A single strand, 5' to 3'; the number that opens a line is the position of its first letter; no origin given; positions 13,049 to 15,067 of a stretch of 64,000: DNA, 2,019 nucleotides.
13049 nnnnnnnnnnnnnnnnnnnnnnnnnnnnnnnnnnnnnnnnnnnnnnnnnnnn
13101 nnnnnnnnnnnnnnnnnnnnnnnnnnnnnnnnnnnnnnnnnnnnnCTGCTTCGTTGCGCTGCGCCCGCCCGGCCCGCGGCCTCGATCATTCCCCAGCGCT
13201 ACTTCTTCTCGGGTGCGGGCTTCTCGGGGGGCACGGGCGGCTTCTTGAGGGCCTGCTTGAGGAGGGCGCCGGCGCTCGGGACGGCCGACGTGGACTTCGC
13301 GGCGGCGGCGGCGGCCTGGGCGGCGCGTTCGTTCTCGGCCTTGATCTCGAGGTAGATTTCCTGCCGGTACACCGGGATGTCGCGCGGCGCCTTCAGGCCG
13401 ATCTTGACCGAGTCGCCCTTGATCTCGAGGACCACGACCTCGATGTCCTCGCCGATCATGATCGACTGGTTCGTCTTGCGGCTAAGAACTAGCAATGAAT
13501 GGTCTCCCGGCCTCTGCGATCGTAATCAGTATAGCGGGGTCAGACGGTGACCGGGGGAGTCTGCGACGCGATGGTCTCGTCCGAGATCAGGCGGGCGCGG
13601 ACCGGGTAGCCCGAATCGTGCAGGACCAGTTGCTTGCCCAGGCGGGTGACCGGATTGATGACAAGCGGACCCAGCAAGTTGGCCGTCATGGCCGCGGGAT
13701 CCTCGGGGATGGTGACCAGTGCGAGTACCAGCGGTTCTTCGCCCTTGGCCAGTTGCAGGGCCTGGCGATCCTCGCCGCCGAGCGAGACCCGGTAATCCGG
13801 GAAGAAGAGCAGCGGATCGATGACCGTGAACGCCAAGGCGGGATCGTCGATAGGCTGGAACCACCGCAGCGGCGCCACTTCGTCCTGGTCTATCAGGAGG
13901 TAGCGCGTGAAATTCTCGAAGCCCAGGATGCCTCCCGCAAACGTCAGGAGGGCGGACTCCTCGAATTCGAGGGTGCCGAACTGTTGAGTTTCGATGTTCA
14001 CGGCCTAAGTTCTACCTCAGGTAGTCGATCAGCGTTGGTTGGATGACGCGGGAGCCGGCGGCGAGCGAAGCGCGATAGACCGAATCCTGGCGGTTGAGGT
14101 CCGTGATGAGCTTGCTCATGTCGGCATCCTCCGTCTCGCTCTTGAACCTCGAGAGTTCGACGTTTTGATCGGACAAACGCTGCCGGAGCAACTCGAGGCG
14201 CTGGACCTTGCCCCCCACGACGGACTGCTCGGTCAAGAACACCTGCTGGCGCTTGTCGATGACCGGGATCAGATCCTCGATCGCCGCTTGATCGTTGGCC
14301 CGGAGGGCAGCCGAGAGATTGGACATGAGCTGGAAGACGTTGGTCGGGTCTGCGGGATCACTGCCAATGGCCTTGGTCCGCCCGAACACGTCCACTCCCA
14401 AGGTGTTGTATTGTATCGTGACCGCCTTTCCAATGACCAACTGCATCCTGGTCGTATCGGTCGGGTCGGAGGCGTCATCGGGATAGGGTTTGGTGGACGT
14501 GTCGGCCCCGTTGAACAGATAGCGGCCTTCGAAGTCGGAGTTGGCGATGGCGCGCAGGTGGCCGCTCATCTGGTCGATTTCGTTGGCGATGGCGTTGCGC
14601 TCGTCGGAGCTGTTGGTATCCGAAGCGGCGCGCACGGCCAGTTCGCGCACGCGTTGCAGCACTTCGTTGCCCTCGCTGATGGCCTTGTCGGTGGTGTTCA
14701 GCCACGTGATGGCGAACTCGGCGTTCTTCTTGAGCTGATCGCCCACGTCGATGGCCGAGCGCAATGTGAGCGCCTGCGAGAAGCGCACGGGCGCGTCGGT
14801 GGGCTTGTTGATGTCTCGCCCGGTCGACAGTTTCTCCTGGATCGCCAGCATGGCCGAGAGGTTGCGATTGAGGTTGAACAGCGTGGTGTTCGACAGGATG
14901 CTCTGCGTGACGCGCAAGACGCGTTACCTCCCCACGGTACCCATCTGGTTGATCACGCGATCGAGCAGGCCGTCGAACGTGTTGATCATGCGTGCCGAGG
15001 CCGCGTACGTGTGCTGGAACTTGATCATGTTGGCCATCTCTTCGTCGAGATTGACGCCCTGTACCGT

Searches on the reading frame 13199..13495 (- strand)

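Call 54: search_protein_families(library=ncbifam, proteins=[window:13199-13495:-])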
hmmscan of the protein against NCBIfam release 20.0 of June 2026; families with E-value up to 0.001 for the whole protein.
window:13199-13495:- (98 aa): 3 families
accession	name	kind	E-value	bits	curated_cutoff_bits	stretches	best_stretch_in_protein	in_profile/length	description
NF002469.0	PRK01712.1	equivalog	1.5e-26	92.1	73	1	1-60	1-60/65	carbon storage regulator CsrA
TIGR00202.1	csrA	equivalog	8e-26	90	70.1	1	1-60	1-60/69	carbon storage regulator CsrA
NF001844.0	PRK00568.1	equivalog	5.9e-14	51.9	106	1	1-62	1-62/76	carbon storage regulator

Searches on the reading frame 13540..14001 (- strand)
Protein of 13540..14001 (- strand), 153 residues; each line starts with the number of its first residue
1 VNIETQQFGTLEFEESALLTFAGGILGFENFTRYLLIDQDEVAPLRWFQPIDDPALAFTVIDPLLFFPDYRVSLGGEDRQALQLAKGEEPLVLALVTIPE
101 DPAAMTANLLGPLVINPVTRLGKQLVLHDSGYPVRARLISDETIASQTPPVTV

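Call 6: search_protein_families(library=pfam, proteins=[window:13540-14001:-])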
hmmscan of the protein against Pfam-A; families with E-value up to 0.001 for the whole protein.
window:13540-14001:- (153 aa): 1 family
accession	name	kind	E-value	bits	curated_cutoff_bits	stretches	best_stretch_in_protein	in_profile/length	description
PF02623.20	FliW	-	2.5e-37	127.8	25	1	19-138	1-122/122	FliW protein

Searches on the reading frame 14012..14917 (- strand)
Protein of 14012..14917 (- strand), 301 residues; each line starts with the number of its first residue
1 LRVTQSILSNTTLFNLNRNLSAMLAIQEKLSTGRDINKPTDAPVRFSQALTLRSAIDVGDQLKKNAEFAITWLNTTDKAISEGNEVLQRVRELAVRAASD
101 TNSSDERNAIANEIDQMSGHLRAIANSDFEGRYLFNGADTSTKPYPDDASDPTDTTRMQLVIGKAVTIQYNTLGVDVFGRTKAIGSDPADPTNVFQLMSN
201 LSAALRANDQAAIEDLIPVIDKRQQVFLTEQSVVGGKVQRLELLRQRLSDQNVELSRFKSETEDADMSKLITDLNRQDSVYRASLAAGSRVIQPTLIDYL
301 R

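Call 6: search_protein_families(library=pfam, proteins=[window:14012-14917:-])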
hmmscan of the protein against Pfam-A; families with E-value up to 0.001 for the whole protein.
window:14012-14917:- (301 aa): 1 family
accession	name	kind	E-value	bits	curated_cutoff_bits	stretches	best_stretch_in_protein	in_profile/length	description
PF00669.25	Flagellin_N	-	1.6e-29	103.2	26.6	1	6-139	4-138/139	Bacterial flagellin N-terminal helical region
